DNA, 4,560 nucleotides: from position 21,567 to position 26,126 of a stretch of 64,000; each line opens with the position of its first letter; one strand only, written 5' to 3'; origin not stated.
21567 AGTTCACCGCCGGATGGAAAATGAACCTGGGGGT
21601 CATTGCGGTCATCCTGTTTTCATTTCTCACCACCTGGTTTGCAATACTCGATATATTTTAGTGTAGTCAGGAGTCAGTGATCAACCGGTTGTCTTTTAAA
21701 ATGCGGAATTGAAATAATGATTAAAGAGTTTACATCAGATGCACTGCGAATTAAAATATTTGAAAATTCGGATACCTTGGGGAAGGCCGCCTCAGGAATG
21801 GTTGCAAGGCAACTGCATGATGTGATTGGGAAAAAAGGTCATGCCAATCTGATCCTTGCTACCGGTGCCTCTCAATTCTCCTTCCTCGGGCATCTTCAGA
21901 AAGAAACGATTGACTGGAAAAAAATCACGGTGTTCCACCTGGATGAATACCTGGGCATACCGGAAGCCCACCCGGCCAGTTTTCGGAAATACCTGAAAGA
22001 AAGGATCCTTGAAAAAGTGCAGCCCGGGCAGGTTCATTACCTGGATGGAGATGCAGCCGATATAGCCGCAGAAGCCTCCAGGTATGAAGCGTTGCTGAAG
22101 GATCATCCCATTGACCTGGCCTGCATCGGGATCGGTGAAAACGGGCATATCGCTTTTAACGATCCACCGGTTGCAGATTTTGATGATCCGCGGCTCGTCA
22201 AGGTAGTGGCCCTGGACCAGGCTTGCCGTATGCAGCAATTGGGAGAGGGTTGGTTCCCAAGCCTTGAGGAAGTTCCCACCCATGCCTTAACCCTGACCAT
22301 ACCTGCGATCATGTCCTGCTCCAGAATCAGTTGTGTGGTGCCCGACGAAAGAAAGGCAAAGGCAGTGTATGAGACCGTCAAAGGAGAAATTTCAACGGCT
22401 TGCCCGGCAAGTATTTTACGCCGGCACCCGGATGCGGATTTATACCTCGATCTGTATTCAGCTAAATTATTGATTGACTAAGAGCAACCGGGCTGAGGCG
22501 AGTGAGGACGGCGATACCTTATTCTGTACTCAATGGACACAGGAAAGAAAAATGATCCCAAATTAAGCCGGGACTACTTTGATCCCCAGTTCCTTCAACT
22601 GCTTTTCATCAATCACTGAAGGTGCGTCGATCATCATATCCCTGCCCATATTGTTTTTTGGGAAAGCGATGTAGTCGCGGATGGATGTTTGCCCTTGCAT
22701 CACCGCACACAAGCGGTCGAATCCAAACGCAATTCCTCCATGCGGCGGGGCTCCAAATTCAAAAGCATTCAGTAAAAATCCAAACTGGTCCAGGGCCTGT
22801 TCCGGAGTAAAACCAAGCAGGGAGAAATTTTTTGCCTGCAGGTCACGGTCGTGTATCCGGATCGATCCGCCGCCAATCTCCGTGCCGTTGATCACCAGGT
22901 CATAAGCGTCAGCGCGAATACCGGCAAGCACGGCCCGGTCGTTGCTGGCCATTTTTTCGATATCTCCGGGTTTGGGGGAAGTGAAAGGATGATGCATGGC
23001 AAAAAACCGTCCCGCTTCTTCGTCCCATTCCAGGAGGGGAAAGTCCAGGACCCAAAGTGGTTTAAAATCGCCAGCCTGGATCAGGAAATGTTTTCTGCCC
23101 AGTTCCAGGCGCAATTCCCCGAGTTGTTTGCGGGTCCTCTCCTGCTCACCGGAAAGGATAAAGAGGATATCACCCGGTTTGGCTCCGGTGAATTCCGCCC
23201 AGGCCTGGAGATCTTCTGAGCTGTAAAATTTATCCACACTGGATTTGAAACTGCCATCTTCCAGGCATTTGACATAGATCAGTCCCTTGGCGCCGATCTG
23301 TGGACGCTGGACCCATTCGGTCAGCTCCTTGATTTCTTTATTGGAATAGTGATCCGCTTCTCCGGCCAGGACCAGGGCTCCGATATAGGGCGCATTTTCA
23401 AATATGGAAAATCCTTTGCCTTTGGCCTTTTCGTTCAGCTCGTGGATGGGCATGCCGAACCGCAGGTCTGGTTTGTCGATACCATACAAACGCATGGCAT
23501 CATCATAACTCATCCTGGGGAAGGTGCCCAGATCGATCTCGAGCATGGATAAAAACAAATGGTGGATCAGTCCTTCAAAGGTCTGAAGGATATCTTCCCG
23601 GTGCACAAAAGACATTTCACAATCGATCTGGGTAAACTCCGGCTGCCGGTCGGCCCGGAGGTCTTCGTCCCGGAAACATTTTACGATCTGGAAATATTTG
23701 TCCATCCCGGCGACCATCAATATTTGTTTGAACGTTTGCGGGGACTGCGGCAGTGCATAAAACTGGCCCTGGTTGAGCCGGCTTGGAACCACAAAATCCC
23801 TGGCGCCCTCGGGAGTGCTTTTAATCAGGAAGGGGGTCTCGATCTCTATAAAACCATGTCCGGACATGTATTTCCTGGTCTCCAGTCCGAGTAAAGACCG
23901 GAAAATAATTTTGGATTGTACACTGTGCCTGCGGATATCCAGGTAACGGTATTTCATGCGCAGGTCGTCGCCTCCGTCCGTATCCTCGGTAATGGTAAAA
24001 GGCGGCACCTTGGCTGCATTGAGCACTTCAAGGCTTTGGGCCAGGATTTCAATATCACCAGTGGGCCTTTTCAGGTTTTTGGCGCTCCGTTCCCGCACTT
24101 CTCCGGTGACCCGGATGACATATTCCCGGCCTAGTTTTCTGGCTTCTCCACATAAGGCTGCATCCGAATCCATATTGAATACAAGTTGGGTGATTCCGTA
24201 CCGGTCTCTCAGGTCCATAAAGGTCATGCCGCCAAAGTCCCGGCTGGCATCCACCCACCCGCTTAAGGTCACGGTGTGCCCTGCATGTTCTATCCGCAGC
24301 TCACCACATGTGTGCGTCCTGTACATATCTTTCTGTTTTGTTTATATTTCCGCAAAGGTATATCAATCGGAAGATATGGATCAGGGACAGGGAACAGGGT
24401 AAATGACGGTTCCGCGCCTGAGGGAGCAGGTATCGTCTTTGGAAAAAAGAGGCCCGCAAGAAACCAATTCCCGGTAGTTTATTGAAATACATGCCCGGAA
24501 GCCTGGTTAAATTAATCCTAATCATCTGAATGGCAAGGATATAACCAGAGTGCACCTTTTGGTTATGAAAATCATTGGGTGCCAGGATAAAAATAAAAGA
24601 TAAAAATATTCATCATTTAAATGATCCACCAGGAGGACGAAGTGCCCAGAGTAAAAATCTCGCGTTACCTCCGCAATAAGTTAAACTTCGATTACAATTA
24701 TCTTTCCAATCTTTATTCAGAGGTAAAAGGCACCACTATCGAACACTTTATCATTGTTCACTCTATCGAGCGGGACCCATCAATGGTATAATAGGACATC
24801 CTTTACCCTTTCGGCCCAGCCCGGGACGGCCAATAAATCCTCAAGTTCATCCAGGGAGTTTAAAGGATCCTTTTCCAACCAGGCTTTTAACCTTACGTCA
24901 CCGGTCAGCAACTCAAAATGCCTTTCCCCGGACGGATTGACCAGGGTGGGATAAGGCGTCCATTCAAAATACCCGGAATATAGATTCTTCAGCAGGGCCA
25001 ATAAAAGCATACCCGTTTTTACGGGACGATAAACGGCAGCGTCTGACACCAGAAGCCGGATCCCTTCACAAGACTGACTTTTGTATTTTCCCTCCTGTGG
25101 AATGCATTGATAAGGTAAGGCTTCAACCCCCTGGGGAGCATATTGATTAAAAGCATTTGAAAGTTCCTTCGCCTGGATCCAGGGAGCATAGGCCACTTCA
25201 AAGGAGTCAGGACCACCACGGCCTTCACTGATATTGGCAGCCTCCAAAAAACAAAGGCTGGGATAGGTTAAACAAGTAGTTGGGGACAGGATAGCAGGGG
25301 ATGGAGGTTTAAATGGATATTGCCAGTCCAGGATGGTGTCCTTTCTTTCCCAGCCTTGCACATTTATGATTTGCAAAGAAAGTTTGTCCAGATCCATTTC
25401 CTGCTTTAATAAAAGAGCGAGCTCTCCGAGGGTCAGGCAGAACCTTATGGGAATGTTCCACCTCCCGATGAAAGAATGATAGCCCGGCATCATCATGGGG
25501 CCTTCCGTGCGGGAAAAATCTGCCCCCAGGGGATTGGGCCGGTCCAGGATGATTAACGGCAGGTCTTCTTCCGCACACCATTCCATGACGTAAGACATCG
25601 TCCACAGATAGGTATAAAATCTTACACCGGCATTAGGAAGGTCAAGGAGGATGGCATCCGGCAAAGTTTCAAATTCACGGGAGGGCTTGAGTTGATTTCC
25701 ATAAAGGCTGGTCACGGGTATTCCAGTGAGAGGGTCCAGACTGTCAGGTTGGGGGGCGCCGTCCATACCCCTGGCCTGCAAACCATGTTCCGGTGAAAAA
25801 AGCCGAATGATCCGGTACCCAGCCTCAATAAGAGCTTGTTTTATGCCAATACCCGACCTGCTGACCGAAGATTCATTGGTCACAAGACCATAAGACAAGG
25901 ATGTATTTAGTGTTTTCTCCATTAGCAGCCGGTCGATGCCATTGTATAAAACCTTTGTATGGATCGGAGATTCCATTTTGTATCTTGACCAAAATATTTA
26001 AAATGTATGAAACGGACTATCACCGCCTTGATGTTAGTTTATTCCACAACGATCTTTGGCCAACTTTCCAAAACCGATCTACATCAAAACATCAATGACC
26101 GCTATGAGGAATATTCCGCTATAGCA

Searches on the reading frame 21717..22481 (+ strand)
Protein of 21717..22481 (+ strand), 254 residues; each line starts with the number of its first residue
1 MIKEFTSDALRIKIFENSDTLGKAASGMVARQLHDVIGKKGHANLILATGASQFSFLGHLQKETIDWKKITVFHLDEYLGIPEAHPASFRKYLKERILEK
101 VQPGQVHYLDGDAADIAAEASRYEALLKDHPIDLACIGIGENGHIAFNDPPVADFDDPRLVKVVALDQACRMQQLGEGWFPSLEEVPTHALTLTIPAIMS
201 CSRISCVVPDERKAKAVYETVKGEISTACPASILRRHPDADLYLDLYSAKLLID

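Call 3: search_protein_families(library=pfam, proteins=[window:21717-22481:+], max_evalue=0.001)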
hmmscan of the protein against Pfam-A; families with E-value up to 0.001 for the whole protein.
window:21717-22481:+ (254 aa): 1 family
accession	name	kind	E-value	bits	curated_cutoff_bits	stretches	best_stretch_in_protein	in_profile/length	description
PF01182.26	Glucosamine_iso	-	3.1e-23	83.2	27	1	17-235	2-217/225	Glucosamine-6-phosphate isomerases/6-phosphogluconolactonase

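Call 4: search_protein_families(library=ncbifam, proteins=[window:21717-22481:+], max_evalue=0.001)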
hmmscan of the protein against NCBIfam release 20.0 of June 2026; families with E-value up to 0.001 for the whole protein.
window:21717-22481:+ (254 aa): 8 families
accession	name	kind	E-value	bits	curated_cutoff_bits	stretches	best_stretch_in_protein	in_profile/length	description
NF001684.0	PRK00443.1-4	subfamily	3.7e-43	147.9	326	1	12-250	3-239/260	glucosamine-6-phosphate deaminase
NF001682.0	PRK00443.1-1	equivalog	1.7e-41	142.3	528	1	32-243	19-225/262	glucosamine-6-phosphate deaminase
TIGR00502.1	nagB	equivalog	8.7e-39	133.4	236.9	1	11-250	2-245/259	glucosamine-6-phosphate deaminase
NF002557.0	PRK02122.1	subfamily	4.1e-34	117.7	384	1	7-252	26-275/653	glucosamine-6-phosphate deaminase-like protein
NF007291.0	PRK09762.1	equivalog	3.8e-26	92.2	271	1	10-240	4-229/236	galactosamine-6-phosphate isomerase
NF001685.0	PRK00443.1-5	equivalog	1e-21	77.4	513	1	63-245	59-240/266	glucosamine-6-phosphate deaminase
TIGR01198.1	pgl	equivalog_domain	1.9e-20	73.4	124.45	1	14-239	1-221/234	6-phosphogluconolactonase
NF009022.0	PRK12358.1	equivalog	1.8e-13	50.6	247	1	62-249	52-234/239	glucosamine-6-phosphate deaminase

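Call 30: search_solved_structures(query=window:21717-22481:+, max_evalue=0.00001, show_alignments=2)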
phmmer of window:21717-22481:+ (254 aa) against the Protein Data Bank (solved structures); distinct sequences matched with E-value up to 0.00001: 18.
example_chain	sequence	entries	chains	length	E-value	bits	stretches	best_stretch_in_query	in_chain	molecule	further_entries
2bkv_A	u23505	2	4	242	9.4e-32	113.9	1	26-251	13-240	GLUCOSAMINE-6-PHOSPHATE DEAMINASE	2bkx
2ri0_A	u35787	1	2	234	4.7e-29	105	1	31-245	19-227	Glucosamine-6-phosphate deaminase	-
2ri1_A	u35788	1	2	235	4.7e-29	105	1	31-245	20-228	Glucosamine-6-phosphate deaminase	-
1ne7_A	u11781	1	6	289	6e-23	85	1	58-240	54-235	Glucosamine-6-phosphate isomerase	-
5hj5_A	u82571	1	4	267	9e-22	81.2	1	63-247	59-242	Glucosamine-6-phosphate deaminase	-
4r7t_A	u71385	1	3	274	9.8e-22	81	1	63-247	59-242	Glucosamine-6-phosphate deaminase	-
1cd5_A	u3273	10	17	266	6.8e-21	78.3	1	63-245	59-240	PROTEIN (GLUCOSAMINE 6-PHOSPHATE DEAMINASE) | GLUCOSAMINE 6-PHOSPHATE DEAMINASE | GLUCOSAMINE-6-PHOSPHATE DEAMINASE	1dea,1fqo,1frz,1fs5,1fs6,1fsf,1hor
1jt9_A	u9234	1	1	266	8.1e-21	78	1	63-245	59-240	Glucosamine-6-Phosphate deaminase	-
7lqm_A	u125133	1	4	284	4.3e-20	75.7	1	63-244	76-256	Glucosamine-6-phosphate deaminase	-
3hn6_A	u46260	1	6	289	4.8e-20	75.5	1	10-245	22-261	Glucosamine-6-phosphate deaminase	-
7lqn_A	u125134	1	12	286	2.2e-19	73.4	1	61-241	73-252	Glucosamine-6-phosphate deaminase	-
4tm7_A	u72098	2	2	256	2.1e-09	40.7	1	17-231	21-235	6-phosphogluconolactonase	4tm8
3oc6_A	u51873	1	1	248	2.8e-09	40.3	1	21-231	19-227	6-phosphogluconolactonase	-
3ico_A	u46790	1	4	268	1.1e-08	38.3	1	11-232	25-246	6-phosphogluconolactonase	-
6nbg_A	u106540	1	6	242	3.9e-08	36.5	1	125-247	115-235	Glucosamine-6-phosphate deaminase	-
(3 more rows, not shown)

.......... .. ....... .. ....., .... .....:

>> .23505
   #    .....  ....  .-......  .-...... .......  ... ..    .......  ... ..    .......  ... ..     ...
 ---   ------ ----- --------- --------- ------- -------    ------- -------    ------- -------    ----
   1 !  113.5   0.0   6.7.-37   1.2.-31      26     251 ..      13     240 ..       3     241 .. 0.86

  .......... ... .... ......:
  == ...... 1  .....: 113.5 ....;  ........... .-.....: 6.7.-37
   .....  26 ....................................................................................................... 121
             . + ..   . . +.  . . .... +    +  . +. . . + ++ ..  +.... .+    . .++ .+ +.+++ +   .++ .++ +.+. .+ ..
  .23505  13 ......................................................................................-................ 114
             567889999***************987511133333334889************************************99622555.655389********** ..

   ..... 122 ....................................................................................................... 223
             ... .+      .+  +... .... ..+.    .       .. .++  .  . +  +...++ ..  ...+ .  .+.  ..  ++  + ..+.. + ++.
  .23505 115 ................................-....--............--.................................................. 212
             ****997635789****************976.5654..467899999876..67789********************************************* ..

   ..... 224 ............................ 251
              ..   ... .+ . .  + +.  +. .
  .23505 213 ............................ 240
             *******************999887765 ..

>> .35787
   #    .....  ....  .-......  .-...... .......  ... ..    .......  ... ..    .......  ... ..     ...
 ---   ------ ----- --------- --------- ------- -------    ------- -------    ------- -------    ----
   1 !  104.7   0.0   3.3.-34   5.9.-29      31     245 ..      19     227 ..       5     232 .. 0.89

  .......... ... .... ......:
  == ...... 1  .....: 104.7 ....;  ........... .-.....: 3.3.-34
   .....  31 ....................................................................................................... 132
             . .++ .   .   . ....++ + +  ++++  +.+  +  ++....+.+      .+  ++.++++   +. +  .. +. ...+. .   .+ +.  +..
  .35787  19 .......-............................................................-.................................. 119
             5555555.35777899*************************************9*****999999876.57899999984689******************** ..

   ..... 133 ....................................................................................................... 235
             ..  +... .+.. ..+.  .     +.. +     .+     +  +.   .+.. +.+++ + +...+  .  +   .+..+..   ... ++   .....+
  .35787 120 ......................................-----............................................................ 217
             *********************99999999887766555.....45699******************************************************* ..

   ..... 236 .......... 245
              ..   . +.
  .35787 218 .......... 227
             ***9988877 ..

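Call 79: find_homologous_proteins(query=window:21717-22481:+, max_evalue=1e-20)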
Query window:21717-22481:+ (254 aa): 8000 proteins with E <= 1e-20 among 8000 candidates; the best 120 are listed.
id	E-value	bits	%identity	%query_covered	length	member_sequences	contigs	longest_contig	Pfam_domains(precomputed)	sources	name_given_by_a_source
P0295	8.2e-167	571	100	100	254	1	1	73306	PF01182.27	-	-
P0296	1.1e-157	541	95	100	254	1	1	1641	PF01182.27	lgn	-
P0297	2.7e-157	540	94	100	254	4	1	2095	PF01182.27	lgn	-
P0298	1.9e-146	504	89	99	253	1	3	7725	PF01182.27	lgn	-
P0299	2.0e-146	504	88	99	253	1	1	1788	PF01182.27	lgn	-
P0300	7.1e-146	502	88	99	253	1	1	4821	PF01182.27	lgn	-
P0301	1.7e-143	495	87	99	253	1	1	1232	PF01182.27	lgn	-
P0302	1.4e-142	492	87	99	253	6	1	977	PF01182.27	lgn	-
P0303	1.2e-141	489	87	99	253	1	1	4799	PF01182.27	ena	-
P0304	1.8e-141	488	87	99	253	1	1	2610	PF01182.27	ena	-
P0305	2.8e-138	478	87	95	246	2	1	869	PF01182.27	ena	-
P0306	1.7e-133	462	81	99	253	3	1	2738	PF01182.27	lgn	-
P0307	2.2e-119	416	74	97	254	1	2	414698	PF01182.27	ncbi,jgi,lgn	-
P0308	3.6e-119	415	74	97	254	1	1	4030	PF01182.27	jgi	jgi:glucosamine-6-phosphate deaminase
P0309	4.2e-119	415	74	97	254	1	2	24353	PF01182.27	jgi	jgi:glucosamine-6-phosphate deaminase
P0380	3.4e-115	402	70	98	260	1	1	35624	PF01182.27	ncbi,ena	-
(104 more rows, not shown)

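Call 80: find_encoding_contigs(protein=P0307, flank=8000, max_places=2)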
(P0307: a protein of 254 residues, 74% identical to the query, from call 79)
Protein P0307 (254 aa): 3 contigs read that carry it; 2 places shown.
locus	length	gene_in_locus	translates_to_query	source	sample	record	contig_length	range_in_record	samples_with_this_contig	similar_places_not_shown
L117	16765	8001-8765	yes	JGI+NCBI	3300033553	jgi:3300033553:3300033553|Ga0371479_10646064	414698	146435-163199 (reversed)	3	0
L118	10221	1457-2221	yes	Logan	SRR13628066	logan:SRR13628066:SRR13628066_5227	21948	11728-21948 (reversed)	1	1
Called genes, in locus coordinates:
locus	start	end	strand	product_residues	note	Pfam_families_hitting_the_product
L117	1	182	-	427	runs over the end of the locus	PF00150:Cellulase, PF18962:Por_Secre_tail (weak)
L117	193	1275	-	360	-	PF05426:Alginate_lyase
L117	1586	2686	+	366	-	PF00356:LacI, PF13407:Peripla_BP_4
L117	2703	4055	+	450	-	PF01408:GFO_IDH_MocA, PF19051:GFO_IDH_MocA_C2, PF02894:GFO_IDH_MocA_C, PF22725:GFO_IDH_MocA_C3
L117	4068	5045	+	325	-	PF01408:GFO_IDH_MocA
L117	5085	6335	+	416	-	PF01979:Amidohydro_1, PF07969:Amidohydro_3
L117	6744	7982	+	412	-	PF01566:Nramp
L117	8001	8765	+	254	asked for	PF01182:Glucosamine_iso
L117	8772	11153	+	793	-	PF12697:Abhydrolase_6 (faint), PF22244:GCE_fung, PF00561:Abhydrolase_1 (faint), PF00326:Peptidase_S9 (faint), PF01738:DLH, PF22244:GCE_fung, PF12146:Hydrolase_4 (weak), PF02230:Abhydrolase_2 (weak), +1 more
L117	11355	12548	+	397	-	PF22244:GCE_fung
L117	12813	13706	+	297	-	PF22244:GCE_fung (faint), PF00326:Peptidase_S9 (weak)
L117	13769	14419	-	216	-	PF00702:Hydrolase, PF12710:HAD, PF13419:HAD_2, PF13242:Hydrolase_like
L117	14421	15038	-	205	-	PF04367:DUF502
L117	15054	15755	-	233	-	PF08713:DNA_alkylation (weak)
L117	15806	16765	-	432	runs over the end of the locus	PF01943:Polysacc_synt (faint), PF13440:Polysacc_synt_3, PF03023:MurJ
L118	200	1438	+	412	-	PF01566:Nramp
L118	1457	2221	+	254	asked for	PF01182:Glucosamine_iso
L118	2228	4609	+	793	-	PF12697:Abhydrolase_6 (faint), PF22244:GCE_fung, PF00561:Abhydrolase_1 (faint), PF00326:Peptidase_S9 (faint), PF01738:DLH, PF22244:GCE_fung, PF12146:Hydrolase_4 (weak), PF02230:Abhydrolase_2 (weak), +1 more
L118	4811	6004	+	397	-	PF22244:GCE_fung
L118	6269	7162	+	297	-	PF22244:GCE_fung (faint), PF00326:Peptidase_S9 (weak)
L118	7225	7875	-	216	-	PF00702:Hydrolase, PF12710:HAD, PF13419:HAD_2, PF13242:Hydrolase_like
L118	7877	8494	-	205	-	PF04367:DUF502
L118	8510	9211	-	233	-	PF08713:DNA_alkylation (weak)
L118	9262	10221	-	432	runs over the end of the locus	PF01943:Polysacc_synt (faint), PF13440:Polysacc_synt_3, PF03023:MurJ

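Call 81: find_encoding_contigs(protein=P0380, flank=8000, max_places=2)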
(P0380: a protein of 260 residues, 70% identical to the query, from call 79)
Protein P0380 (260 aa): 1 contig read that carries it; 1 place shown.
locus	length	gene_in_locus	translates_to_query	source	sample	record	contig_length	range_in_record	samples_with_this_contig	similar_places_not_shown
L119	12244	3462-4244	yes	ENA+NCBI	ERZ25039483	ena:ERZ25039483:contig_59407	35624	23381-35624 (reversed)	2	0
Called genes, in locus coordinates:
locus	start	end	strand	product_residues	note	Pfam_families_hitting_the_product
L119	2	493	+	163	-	?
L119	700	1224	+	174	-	PF01979:Amidohydro_1 (weak)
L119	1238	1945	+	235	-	PF01979:Amidohydro_1, PF07969:Amidohydro_3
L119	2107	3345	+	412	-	PF01566:Nramp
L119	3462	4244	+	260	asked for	PF01182:Glucosamine_iso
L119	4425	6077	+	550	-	PF00365:PFK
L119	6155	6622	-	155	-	-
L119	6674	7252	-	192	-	PF02525:Flavodoxin_2 (weak), PF03358:FMN_red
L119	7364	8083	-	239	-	PF13709:DUF4159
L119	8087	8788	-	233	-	PF20260:PUA_4, PF04452:Methyltrans_RNA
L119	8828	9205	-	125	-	PF01618:MotA_ExbB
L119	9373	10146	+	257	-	PF04397:LytTR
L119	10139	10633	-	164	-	PF00300:His_Phos_1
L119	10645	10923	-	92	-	PF03992:ABM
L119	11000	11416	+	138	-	PF12850:Metallophos_2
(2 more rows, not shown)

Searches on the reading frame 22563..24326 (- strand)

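Call 3: search_protein_families(library=pfam, proteins=[window:22563-24326:-], max_evalue=0.001)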
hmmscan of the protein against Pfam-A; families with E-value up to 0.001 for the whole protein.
window:22563-24326:- (587 aa): 3 families
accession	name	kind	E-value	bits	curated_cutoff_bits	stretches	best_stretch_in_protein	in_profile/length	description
PF00152.25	tRNA-synt_2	-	1.6e-113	379.3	25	1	121-558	3-307/308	tRNA synthetases class II (D, K and N)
PF01336.31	tRNA_anti-codon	-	3.8e-14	52.8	27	1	19-102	1-75/75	OB-fold nucleic acid binding domain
PF02938.19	GAD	-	2.6e-13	50.5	23.4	1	313-400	9-93/95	GAD domain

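Call 4: search_protein_families(library=ncbifam, proteins=[window:22563-24326:-], max_evalue=0.001)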
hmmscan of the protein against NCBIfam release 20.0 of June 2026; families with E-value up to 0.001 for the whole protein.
window:22563-24326:- (587 aa): 16 families
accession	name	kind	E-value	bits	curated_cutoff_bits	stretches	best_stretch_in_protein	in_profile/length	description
NF001750.0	PRK00476.1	equivalog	9.1e-237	787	443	1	1-585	3-587/590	aspartate--tRNA ligase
TIGR00459.1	aspS_bact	equivalog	1.1e-205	684.4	373.85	1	2-585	2-584/586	aspartate--tRNA ligase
NF009460.0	PRK12820.1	equivalog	6.6e-157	523.7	1379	1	6-582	25-615/723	bifunctional aspartyl-tRNA synthetase/aspartyl/glutamyl-tRNA amidotransferase subunit C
NF003483.0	PRK05159.1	equivalog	1.7e-67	228.2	353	2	2-260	3-257/438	aspartate--tRNA(Asn) ligase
TIGR00458.1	aspS_nondisc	equivalog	8.6e-62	209.5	368.4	2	10-261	6-253/428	aspartate--tRNA(Asn) ligase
NF001756.1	PRK00484.1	subfamily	6.3e-37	127.4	468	2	12-262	47-291/488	lysine--tRNA ligase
NF003037.0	PRK03932.1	equivalog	3.3e-36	125.2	414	2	13-263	13-264/451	asparagine--tRNA ligase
TIGR00457.1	asnS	equivalog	8.8e-35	120.4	342.6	2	13-263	13-266/455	asparagine--tRNA ligase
TIGR00499.1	lysS_bact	equivalog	1.6e-33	116.1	427.6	2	11-262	48-294/496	lysine--tRNA ligase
NF002821.0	PRK02983.1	equivalog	4.5e-29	101.1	742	2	3-255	646-893/1102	bifunctional lysylphosphatidylglycerol synthetase/lysine--tRNA ligase LysX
NF009101.0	PRK12445.1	subfamily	5.9e-23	81.2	1026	2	19-262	68-306/505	lysine--tRNA ligase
TIGR00462.1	genX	equivalog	2.3e-16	60.1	286.9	2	149-281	10-142/304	EF-P lysine aminoacylase EpmA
NF006828.0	PRK09350.1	equivalog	5.5e-15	55.4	264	2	142-278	18-153/325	elongation factor P--(R)-beta-lysine ligase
NF005052.0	PRK06462.1-1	equivalog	2.1e-07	30.3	368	1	125-259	34-171/353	asparagine synthetase A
NF005054.0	PRK06462.1-4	equivalog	2.8e-05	23.3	309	1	133-262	18-156/318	asparagine synthetase A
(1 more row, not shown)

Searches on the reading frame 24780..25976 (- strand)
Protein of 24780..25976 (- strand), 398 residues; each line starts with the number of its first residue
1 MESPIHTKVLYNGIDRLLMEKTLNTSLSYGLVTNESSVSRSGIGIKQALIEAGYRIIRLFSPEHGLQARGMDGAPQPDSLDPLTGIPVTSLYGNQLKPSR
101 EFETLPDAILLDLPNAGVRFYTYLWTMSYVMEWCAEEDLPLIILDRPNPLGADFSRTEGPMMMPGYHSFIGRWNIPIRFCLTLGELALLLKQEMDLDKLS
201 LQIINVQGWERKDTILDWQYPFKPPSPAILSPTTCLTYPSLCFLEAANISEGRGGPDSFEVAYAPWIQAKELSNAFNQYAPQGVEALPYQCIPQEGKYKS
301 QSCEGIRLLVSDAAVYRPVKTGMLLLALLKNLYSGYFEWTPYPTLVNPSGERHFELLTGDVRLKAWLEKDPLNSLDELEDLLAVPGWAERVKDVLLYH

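Call 3: search_protein_families(library=pfam, proteins=[window:24780-25976:-], max_evalue=0.001)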
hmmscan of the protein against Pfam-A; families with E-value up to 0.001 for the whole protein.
window:24780-25976:- (398 aa): 2 families
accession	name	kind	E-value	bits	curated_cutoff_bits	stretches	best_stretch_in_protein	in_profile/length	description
PF07075.17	NamZ_N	-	1.1e-57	195.2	26.9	1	30-230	2-200/203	Exo-beta-N-acetylmuramidase NamZ, N-terminal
PF20732.2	NamZ_C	-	9.6e-31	108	25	1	236-397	1-152/152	Exo-beta-N-acetylmuramidase NamZ, C-terminal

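Call 4: search_protein_families(library=ncbifam, proteins=[window:24780-25976:-], max_evalue=0.001)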
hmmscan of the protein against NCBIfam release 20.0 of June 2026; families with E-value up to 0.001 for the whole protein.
window:24780-25976:- (398 aa): 0 families
